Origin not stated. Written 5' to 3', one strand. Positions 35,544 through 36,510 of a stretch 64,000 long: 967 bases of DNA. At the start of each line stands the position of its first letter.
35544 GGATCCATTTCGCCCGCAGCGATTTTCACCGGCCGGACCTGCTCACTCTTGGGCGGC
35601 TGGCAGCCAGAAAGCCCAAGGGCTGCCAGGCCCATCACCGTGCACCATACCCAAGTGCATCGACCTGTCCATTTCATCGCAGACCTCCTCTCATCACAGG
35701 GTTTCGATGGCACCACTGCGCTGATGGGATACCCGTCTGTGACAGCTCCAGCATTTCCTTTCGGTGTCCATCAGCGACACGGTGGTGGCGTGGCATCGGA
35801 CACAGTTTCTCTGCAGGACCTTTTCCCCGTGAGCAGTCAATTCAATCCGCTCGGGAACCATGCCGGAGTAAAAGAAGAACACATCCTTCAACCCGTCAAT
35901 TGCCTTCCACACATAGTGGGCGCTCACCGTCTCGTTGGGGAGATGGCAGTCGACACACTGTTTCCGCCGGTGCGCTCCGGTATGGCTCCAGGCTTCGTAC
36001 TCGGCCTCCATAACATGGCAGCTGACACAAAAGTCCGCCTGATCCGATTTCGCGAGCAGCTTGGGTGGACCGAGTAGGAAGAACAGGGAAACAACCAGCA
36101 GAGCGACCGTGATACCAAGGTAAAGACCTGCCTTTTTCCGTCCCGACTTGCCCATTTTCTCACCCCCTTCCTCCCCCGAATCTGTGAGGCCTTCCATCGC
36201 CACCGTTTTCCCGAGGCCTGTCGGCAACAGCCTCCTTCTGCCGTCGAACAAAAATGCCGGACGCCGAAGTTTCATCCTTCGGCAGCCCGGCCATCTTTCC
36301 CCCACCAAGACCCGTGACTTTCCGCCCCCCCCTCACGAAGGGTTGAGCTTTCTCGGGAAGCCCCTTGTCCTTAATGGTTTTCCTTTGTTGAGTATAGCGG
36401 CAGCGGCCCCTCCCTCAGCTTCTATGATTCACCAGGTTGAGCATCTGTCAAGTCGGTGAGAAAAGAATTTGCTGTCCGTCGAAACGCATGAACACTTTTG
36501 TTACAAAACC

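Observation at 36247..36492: Paralogous structured 5' leader, copy B, upstream of nrfHA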

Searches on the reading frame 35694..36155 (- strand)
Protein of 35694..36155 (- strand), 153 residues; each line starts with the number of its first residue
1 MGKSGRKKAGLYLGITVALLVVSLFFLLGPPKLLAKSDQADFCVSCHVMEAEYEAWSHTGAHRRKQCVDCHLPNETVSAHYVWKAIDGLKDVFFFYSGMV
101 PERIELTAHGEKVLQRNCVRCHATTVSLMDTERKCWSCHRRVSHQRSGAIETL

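Call 10: search_protein_families(library=pfam, proteins=[window:35694-36155:-])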
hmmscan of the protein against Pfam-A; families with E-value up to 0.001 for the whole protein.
window:35694-36155:- (153 aa): 3 families
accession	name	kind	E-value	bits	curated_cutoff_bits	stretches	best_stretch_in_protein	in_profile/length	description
PF03264.19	Cytochrom_NNT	-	3.1e-15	56.8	24.1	1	13-145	9-138/174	NapC/NirT cytochrome c family, N-terminal region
PF09699.15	Paired_CXXCH_1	-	6.7e-07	29.3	20.6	0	31-48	21-37/41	Doubled CXXCH motif (Paired_CXXCH_1)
PF22113.1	Mtrc-MtrF_II-IV_dom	-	7.4e-05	22.8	30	0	41-130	7-96/176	Outer membrane cytochrome MtrC/MtrF-like, domains II/IV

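Call 21: find_homologous_proteins(query=window:35694-36155:-, max_evalue=1e-20)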
Query window:35694-36155:- (153 aa): 516 proteins with E <= 1e-20 among 538 candidates; the best 120 are listed.
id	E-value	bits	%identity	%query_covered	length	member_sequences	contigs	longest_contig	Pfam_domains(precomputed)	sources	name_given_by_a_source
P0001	5.5e-93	327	89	100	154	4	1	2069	PF09699.16,PF03264.20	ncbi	-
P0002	1.1e-73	264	71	97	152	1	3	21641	PF09699.16,PF03264.20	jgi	jgi:cytochrome c nitrite reductase small subunit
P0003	5.7e-73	262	70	100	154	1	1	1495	PF03264.20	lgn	-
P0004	3.0e-72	260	73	97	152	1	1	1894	PF03264.20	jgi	jgi:cytochrome c nitrite reductase small subunit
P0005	5.2e-72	259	77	85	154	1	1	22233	PF03264.20,PF14522.12,PF22113.2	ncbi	ncbi:MAG: cytochrome c nitrite reductase small subunit [Nitrospirota bacterium]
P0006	6.8e-72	259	72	97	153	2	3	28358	PF03264.20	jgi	jgi:cytochrome c nitrite reductase small subunit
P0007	8.8e-72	258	71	100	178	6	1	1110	PF09699.16,PF03264.20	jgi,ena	-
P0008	2.2e-71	257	69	100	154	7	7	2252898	PF03264.20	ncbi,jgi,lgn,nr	ncbi:MAG: cytochrome c nitrite reductase small subunit [Nitrospiraceae bacterium]|jgi:cytochrome c n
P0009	1.2e-70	255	70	100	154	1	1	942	PF03264.20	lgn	-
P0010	3.6e-70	253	70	100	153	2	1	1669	PF03264.20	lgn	-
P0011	5.2e-70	252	73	91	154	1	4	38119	PF03264.20,PF14522.12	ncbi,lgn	-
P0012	2.8e-69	250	67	100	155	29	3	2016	PF09699.16,PF03264.20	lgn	-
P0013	4.4e-69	249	70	98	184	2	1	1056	PF03264.20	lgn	-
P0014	4.9e-69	249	74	82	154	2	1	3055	PF09699.16,PF03264.20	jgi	jgi:cytochrome c nitrite reductase small subunit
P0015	4.9e-69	249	63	100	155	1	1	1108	PF03264.20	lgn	-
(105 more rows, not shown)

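Call 22: find_encoding_contigs(protein=P0001, flank=3000, max_places=3)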
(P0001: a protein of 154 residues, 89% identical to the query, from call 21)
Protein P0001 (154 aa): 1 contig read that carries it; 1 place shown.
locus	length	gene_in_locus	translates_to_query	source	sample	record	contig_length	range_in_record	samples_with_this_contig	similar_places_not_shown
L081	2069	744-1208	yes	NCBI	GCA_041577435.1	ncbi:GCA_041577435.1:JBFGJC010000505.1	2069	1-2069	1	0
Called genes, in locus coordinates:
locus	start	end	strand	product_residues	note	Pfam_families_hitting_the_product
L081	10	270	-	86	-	-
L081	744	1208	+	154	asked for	PF03264:Cytochrom_NNT, PF09699:Paired_CXXCH_1 (faint)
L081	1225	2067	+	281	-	?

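Call 23: find_encoding_contigs(protein=P0005, flank=3000, max_places=2)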
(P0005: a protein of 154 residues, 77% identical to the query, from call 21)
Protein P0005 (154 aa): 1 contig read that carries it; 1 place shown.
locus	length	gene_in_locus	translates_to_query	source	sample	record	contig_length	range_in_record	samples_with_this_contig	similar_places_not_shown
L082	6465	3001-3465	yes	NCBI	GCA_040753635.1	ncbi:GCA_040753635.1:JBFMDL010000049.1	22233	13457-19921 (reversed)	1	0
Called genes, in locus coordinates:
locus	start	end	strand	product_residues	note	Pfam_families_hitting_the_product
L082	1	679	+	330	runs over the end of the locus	-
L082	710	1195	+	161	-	PF00582:Usp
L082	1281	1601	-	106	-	-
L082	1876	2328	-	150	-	-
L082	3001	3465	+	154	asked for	PF03264:Cytochrom_NNT, PF14522:Cytochrome_C7 (faint), PF22113:Mtrc-MtrF_II-IV_dom (faint)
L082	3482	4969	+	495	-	PF02335:Cytochrom_C552, PF14522:Cytochrome_C7 (faint), PF22113:Mtrc-MtrF_II-IV_dom (faint)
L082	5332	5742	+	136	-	PF13435:Cytochrome_C554 (faint), PF14522:Cytochrome_C7 (weak), PF09699:Paired_CXXCH_1 (weak)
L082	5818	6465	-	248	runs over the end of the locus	PF01695:IstB_IS21, PF00308:Bac_DnaA, PF02562:PhoH (weak)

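Call 24: find_encoding_contigs(protein=P0002, flank=3000, max_places=3)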
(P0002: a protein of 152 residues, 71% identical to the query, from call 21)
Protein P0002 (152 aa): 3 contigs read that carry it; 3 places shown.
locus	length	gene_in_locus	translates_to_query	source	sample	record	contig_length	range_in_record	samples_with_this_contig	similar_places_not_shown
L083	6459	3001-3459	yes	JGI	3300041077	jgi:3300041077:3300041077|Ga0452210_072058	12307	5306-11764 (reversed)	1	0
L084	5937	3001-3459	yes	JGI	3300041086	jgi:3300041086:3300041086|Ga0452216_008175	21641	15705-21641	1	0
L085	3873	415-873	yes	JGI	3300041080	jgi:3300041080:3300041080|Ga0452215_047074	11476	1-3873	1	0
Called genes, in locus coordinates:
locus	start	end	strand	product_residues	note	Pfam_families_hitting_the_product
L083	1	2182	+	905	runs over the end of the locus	PF01326:PPDK_N, PF00391:PEP-utilizers, PF02896:PEP-utilizers_C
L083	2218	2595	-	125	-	PF01451:LMWPc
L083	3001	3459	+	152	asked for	PF03264:Cytochrom_NNT, PF09699:Paired_CXXCH_1 (faint)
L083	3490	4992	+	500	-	PF02335:Cytochrom_C552, PF22113:Mtrc-MtrF_II-IV_dom (faint), PF14537:Cytochrom_c3_2 (faint), PF14522:Cytochrome_C7 (weak)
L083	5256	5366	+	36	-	PF00708:Acylphosphatase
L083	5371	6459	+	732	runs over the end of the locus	PF07503:zf-HYPF, PF01300:Sua5_yciO_yrdC, PF17788:HypF_C, PF22521:HypF_C_2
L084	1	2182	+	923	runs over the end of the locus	PF01326:PPDK_N, PF00391:PEP-utilizers, PF02896:PEP-utilizers_C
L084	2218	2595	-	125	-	PF01451:LMWPc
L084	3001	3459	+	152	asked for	PF03264:Cytochrom_NNT, PF09699:Paired_CXXCH_1 (faint)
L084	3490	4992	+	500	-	PF02335:Cytochrom_C552, PF22113:Mtrc-MtrF_II-IV_dom (faint), PF14537:Cytochrom_c3_2 (faint), PF14522:Cytochrome_C7 (weak)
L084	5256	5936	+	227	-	?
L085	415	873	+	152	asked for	PF03264:Cytochrom_NNT, PF09699:Paired_CXXCH_1 (faint)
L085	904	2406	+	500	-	PF02335:Cytochrom_C552, PF22113:Mtrc-MtrF_II-IV_dom (faint), PF14537:Cytochrom_c3_2 (faint), PF14522:Cytochrome_C7 (weak)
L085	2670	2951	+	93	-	PF00708:Acylphosphatase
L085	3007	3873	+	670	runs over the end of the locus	PF07503:zf-HYPF, PF01300:Sua5_yciO_yrdC, PF17788:HypF_C, PF22521:HypF_C_2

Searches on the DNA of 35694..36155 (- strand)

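Call 25: search_rna_families(sources=[L081, L082, L083, L085], threshold=evalue, max_evalue=0.1, show_alignments=3)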
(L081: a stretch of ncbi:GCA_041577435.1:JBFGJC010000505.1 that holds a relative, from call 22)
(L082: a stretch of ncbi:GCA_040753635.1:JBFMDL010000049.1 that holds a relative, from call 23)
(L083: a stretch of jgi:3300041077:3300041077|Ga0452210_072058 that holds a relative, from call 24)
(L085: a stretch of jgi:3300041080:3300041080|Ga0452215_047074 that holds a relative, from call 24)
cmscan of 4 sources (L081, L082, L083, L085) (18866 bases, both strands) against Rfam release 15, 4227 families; matches with E-value up to 0.1: 1.
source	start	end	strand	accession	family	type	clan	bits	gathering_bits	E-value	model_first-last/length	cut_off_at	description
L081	566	646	+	RF03167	c-di-GMP-I-GGC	Cis-reg; riboswitch;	CL00126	57.5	59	1.8e-11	1-80/80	no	c-di-GMP-I-GGC riboswitch aptamer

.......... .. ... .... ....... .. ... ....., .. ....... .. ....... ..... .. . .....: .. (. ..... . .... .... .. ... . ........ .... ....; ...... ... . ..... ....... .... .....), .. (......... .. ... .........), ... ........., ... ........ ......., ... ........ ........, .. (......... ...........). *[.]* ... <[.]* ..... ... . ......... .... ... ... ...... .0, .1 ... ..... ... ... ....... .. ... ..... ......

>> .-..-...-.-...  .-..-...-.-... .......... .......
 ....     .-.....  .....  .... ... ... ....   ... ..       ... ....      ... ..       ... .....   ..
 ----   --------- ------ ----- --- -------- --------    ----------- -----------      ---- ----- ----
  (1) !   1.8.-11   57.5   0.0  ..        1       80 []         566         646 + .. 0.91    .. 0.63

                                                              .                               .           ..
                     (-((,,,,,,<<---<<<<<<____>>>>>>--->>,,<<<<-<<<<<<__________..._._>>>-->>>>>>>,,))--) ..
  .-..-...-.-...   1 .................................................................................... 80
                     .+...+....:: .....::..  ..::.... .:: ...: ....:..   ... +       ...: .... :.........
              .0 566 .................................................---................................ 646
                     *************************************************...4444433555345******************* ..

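Call 63: search_rna_families(sources=[L081, L208, L209], threshold=gathering, show_alignments=2)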
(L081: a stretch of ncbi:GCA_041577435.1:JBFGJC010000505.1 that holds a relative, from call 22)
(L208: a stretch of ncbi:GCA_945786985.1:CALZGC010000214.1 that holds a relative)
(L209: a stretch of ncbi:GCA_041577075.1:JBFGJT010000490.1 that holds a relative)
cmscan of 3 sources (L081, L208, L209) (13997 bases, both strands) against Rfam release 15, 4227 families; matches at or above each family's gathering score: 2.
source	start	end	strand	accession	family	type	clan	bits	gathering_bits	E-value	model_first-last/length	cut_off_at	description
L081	565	645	+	RF01051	c-di-GMP-I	Cis-reg; riboswitch;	CL00126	47.7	35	6.9e-07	1-87/87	no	c-di-GMP-I riboswitch aptamer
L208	7798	7878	+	RF01051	c-di-GMP-I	Cis-reg; riboswitch;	CL00126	47.6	35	7.1e-07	1-87/87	no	c-di-GMP-I riboswitch aptamer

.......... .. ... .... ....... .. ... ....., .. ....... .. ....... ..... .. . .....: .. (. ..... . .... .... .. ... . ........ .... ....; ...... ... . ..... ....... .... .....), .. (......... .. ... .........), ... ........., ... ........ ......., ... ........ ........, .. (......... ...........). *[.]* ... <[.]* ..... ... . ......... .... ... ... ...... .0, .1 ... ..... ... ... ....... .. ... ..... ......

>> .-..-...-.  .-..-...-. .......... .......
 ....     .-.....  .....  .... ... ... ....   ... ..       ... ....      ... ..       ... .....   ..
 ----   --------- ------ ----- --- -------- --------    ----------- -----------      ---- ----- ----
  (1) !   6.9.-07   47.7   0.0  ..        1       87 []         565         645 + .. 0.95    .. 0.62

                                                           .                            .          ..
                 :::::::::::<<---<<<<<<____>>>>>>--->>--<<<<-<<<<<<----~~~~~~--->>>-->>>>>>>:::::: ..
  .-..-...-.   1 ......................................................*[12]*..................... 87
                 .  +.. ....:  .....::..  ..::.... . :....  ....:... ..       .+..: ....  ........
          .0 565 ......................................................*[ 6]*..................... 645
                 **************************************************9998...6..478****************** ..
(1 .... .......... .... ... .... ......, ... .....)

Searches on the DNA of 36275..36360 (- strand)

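Call 69: build_rna_model(alignment_id=A2)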
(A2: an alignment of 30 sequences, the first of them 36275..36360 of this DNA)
Model R1 built from alignment A2 (30 sequences, 93 columns); structure: RNAalifold consensus.
model positions 86; base pairs 19; branch points 1; effective number of sequences 1.91; information 0.662 bits per position. Calibrated on 0.2 Mb of random sequence (short: E-values are rough).
structure used (alignment columns):
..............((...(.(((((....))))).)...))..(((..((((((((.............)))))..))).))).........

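Call 70: search_with_rna_model(model_id=R1, sources=[window, L001, L002, L003, L004, L005, L006, L007, L008, L009, L010, L011, L012, L013, L014, L015, L016, L017, L018, L019, L020, L021, L022, L023, L024, L025, L026, L027, L028, L029, L030, L031, L032, L033, L034, L035, L036, L037, L038, L039, L040, L041, L042, L043, L044, L045, L046, L047, L048, L049, L050, L051, L052, L053, L054, L055, L056, L057, L058, L059, L060, L061, L062, L063, L064, L065, L066, L067, L068, L069, L070, L071, L072, L073, L074, L075, L076, L077, L078, L079, L080, L081, L082, L083, L084, L085, L206, L207, L208, L209], max_evalue=1)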
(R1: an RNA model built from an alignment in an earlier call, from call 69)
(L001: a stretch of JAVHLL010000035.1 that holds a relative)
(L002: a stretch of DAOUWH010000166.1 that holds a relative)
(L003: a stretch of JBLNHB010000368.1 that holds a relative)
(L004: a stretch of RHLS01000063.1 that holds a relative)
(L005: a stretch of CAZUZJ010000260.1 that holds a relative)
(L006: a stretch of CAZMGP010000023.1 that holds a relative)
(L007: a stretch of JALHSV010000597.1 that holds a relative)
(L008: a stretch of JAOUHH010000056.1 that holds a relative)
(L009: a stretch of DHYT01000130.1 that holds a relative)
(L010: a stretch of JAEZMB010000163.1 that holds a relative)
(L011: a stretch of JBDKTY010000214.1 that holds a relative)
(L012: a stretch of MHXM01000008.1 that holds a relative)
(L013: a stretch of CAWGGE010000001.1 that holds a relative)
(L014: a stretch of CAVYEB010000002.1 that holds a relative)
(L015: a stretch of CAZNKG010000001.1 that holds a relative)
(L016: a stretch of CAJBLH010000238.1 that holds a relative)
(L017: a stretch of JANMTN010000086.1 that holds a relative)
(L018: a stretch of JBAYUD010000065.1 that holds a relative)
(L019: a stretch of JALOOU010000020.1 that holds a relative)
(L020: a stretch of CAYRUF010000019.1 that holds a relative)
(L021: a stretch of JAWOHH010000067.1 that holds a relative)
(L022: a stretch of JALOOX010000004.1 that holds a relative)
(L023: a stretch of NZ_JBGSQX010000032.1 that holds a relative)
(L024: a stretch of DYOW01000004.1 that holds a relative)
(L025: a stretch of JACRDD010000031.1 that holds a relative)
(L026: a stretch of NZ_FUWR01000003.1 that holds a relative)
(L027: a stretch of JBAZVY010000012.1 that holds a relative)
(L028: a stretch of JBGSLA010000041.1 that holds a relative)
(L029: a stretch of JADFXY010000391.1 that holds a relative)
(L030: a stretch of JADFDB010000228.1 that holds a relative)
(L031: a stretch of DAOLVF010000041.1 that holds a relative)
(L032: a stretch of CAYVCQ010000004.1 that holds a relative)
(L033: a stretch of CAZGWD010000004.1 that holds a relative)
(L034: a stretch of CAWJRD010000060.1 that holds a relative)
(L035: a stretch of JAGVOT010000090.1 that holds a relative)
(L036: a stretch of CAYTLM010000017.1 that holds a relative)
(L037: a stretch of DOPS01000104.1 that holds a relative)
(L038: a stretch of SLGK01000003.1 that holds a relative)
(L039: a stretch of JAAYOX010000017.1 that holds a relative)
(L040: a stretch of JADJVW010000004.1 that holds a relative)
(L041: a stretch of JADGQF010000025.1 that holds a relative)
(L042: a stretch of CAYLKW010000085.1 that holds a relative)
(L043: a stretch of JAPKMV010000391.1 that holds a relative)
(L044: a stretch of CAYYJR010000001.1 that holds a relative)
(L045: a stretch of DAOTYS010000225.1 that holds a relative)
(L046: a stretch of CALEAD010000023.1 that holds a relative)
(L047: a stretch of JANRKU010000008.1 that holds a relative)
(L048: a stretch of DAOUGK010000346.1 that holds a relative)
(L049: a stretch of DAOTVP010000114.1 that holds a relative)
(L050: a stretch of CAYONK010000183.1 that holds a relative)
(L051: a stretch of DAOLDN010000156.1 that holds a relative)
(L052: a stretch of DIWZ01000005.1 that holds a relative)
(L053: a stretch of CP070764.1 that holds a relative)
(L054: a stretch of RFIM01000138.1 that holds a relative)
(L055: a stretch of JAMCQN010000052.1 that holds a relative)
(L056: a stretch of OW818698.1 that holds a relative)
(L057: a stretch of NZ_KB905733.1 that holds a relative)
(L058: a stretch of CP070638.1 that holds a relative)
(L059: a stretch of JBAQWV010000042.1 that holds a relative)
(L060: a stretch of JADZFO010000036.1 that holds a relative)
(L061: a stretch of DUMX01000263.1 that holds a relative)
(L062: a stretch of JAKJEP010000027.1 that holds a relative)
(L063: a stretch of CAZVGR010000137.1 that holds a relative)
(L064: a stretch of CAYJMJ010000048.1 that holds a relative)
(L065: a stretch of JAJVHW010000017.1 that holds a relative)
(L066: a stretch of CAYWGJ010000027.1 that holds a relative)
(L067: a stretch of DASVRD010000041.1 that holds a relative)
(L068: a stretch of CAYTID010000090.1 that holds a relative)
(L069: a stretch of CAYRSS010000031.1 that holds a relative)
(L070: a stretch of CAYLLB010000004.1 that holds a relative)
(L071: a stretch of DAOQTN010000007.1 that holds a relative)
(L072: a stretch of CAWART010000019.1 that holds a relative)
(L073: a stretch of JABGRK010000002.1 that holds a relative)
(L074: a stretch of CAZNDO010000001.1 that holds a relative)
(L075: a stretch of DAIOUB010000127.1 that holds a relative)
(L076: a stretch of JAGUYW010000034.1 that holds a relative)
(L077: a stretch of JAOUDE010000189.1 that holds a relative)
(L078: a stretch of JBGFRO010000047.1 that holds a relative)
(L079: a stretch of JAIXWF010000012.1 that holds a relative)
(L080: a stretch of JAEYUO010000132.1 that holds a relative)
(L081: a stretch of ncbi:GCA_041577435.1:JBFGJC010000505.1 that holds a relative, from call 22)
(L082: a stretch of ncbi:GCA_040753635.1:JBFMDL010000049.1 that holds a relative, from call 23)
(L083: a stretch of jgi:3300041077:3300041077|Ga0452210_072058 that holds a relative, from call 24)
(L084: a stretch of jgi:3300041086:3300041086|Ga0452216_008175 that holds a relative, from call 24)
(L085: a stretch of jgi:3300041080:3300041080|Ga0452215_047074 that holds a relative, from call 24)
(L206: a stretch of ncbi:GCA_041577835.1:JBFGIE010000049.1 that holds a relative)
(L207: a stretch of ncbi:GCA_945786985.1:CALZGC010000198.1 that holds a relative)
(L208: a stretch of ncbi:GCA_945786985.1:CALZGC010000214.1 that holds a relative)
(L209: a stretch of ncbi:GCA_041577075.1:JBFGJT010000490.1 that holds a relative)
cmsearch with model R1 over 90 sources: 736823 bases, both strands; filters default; matches with E-value up to 1: 6.
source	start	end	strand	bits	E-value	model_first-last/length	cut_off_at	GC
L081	563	648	+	94.3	1.3e-22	1-86/86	no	0.6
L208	7796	7881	+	93.3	2.3e-22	1-86/86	no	0.62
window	17749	17834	-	92.1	4.8e-22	1-86/86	no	0.59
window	36275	36360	-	90.8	1.1e-21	1-86/86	no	0.64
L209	214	299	+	49.9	1.5e-10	1-86/86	no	0.65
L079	7868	7935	-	17.6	0.093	1-86/86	no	0.66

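Call 71: search_with_rna_model(model_id=R1, sources=[L209, L208], max_evalue=0.001, show_alignments=2)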
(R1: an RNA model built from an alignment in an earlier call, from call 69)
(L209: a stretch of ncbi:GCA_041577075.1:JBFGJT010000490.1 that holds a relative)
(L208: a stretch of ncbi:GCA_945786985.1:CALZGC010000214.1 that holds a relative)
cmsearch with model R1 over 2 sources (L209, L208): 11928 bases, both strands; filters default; matches with E-value up to 0.001: 2.
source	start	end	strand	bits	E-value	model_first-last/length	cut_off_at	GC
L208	7796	7881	+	93.3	3.7e-24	1-86/86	no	0.62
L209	214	299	+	49.9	2.4e-12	1-86/86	no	0.65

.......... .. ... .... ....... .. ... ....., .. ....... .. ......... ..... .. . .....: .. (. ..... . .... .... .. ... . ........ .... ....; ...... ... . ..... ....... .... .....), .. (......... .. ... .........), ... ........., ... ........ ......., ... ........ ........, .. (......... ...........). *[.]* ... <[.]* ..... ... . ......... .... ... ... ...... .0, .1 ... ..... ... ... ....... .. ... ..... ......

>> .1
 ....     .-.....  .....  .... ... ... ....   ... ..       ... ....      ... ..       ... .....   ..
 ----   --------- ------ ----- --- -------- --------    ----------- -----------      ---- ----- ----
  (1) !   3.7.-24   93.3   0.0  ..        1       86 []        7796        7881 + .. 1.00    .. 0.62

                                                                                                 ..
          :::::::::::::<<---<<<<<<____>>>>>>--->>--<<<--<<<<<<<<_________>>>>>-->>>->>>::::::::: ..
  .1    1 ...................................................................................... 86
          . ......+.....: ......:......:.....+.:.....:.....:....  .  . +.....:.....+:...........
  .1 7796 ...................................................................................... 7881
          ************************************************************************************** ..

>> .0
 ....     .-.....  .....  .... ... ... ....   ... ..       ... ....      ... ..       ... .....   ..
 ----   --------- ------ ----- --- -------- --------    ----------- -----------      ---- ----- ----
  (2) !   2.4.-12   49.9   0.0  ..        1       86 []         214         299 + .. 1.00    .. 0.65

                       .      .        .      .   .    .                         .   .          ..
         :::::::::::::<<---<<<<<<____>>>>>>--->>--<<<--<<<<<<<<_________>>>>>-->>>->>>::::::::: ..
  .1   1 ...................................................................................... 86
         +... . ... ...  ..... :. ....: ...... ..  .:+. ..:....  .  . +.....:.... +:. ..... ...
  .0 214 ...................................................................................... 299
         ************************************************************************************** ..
